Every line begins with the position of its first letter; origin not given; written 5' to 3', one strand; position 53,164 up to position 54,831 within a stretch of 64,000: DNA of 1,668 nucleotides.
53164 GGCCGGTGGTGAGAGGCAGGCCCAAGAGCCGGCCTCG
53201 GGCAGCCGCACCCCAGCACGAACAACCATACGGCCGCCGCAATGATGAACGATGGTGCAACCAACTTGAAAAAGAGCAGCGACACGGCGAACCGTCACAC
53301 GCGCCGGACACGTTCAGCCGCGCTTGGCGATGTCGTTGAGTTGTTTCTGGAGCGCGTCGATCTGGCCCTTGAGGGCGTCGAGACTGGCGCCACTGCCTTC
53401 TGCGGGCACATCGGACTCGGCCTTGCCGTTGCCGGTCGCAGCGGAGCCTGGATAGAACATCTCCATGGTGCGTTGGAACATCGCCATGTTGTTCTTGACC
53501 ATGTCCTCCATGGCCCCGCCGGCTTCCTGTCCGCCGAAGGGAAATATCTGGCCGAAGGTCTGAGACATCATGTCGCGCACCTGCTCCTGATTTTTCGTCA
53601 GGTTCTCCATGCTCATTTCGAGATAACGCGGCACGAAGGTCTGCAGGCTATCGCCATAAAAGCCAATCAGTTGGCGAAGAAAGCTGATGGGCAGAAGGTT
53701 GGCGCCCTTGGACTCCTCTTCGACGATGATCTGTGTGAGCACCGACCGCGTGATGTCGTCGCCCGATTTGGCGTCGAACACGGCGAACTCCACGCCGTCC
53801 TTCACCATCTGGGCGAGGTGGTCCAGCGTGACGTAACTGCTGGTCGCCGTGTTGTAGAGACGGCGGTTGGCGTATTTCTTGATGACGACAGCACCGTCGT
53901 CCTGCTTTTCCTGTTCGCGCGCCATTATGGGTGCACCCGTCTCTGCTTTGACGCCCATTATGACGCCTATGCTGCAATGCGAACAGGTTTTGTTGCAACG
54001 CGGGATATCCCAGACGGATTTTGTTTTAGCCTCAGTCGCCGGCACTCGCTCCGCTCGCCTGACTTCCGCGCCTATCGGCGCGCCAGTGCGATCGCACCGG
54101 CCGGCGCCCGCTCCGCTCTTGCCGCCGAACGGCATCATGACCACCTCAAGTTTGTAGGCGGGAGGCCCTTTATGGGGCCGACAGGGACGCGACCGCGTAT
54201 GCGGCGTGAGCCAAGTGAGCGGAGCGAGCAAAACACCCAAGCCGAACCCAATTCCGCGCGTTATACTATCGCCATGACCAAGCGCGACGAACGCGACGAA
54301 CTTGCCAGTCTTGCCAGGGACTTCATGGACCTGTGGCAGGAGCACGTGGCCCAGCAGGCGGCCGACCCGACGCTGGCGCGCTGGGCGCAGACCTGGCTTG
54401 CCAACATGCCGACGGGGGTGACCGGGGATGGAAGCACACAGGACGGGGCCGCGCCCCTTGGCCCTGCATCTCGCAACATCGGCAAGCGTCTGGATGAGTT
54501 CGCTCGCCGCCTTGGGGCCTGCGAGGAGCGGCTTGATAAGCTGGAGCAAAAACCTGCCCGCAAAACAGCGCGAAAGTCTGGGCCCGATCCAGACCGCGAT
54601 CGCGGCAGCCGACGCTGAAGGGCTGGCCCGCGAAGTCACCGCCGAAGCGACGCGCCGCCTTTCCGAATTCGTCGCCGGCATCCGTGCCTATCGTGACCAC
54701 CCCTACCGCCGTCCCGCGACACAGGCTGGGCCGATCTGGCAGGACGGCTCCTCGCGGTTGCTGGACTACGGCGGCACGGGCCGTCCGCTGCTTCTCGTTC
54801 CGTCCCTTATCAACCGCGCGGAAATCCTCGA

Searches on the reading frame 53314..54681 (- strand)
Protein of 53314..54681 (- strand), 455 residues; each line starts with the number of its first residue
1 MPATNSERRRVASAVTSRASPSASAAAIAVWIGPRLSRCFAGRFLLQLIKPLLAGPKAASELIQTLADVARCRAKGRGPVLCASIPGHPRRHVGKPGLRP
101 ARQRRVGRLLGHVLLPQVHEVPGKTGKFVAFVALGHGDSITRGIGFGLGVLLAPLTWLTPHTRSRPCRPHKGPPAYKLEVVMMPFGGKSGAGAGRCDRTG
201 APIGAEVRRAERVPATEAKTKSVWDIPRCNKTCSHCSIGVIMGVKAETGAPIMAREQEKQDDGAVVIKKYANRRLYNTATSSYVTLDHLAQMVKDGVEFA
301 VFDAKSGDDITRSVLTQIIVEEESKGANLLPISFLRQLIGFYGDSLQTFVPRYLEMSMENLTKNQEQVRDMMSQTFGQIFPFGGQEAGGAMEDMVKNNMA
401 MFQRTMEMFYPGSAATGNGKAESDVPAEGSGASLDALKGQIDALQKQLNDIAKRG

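Call 28: search_protein_families(library=pfam, proteins=[window:53314-54681:-], max_evalue=0.01)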
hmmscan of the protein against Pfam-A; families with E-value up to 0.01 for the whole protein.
window:53314-54681:- (455 aa): 2 families
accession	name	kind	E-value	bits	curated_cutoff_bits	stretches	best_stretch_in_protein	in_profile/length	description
PF07879.16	PHB_acc_N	-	6e-31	106.8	25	1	266-326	1-61/61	PHB/PHA accumulation regulator DNA-binding domain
PF05233.18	PHB_acc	-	5.9e-17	61.9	27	1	330-369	1-40/40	PHB accumulation regulatory domain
